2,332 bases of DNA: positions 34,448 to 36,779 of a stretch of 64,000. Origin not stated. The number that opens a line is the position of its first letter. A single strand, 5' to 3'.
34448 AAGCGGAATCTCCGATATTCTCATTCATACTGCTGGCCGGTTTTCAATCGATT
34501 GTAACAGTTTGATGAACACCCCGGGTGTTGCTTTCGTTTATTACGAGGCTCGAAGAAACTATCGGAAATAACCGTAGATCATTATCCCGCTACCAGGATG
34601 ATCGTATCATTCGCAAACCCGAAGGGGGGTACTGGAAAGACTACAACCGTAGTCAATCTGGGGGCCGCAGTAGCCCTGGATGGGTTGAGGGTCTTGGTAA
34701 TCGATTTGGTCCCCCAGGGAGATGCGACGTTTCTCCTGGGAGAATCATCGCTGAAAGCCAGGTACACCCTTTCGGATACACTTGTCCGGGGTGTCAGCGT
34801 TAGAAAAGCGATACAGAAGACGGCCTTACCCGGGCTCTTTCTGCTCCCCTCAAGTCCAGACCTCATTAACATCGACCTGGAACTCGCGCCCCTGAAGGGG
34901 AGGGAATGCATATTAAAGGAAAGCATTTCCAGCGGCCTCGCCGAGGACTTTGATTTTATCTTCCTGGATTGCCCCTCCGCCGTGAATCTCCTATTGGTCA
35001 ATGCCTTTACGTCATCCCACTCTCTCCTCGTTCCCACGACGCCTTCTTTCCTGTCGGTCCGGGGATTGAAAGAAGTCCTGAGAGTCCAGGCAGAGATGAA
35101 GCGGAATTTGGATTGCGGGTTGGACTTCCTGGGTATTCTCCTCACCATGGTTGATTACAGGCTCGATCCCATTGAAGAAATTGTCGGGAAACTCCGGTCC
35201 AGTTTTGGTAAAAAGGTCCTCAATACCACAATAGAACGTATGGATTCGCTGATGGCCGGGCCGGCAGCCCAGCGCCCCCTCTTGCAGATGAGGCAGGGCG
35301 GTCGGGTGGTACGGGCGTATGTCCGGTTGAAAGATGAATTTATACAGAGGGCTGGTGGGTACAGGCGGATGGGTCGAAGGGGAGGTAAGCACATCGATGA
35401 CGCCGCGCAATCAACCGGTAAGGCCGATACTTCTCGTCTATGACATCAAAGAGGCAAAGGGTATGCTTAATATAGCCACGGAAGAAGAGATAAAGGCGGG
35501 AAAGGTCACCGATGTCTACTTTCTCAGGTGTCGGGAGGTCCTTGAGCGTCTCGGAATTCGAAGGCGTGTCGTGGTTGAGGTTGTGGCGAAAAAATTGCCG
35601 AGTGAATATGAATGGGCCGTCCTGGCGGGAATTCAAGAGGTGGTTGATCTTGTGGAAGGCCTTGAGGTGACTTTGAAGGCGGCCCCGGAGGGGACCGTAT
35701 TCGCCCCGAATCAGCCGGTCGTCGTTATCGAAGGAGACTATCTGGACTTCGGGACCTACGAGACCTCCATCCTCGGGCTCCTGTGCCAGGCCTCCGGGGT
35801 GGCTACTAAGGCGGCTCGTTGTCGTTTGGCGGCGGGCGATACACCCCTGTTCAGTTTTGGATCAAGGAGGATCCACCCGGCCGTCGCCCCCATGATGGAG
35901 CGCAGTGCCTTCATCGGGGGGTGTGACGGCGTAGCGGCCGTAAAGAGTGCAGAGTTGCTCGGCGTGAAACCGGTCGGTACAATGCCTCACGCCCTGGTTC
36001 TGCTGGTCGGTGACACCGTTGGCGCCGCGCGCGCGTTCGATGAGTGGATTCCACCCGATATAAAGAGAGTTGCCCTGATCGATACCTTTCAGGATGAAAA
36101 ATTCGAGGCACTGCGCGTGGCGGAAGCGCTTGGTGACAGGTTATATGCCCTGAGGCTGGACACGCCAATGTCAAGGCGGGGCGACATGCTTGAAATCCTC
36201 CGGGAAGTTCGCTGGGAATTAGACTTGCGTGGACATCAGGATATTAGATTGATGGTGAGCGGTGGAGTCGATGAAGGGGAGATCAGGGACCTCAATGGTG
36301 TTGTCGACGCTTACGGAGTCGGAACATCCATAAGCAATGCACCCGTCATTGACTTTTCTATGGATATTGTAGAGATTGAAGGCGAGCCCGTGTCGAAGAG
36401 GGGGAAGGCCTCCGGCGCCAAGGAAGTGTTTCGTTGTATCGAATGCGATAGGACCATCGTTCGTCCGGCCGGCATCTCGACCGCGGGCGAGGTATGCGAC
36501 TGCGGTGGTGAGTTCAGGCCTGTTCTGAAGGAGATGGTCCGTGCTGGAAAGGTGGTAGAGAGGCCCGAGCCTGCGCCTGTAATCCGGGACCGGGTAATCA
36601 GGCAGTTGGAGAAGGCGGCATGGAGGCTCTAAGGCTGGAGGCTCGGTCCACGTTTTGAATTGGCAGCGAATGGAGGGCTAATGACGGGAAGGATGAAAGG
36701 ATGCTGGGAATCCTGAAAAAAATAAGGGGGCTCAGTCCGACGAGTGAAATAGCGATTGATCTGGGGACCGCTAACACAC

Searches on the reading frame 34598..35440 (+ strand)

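Call 58: search_protein_families(library=pfam, proteins=[window:34598-35440:+], max_evalue=0.00001)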
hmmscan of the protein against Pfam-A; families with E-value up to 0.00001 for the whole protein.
window:34598-35440:+ (281 aa): 4 families
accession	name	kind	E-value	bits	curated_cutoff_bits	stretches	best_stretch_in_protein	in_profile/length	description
PF13614.12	AAA_31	-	6.6e-40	137.4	27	1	2-172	3-172/177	AAA domain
PF01656.29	CbiA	-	3e-18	66.4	25.4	1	4-227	2-124/125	CobQ/CobB/MinD/ParA nucleotide binding domain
PF09140.17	MipZ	-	8.8e-09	35.5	20.7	0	2-37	2-37/262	ATPase MipZ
PF06564.18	CBP_BcsQ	-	7.1e-07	29.4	21.3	1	8-145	9-144/234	Cellulose biosynthesis protein BcsQ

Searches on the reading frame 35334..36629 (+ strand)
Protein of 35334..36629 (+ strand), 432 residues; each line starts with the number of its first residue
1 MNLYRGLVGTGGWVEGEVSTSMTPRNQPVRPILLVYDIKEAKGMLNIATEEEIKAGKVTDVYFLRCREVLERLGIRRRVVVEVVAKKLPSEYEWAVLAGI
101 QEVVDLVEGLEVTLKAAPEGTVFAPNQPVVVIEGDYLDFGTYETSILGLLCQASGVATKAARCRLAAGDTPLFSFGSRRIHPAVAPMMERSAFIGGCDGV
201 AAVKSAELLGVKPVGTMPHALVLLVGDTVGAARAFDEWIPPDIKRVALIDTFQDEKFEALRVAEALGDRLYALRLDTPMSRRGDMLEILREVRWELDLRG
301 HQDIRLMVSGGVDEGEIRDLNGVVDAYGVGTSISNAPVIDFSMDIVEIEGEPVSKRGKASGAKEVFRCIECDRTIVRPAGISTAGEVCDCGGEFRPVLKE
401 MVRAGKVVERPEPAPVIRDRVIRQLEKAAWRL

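Call 58: search_protein_families(library=pfam, proteins=[window:35334-36629:+], max_evalue=0.00001)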
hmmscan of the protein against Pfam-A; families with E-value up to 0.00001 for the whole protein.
window:35334-36629:+ (432 aa): 2 families
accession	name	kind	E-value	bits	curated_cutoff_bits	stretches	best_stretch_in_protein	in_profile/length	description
PF02749.22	QRPTase_N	-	7.9e-21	74.5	27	1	60-154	1-82/82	Quinolinate phosphoribosyl transferase, N-terminal domain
PF01729.25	QRPTase_C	-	1.2e-16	61.3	23.1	1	156-344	1-169/169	Quinolinate phosphoribosyl transferase, C-terminal domain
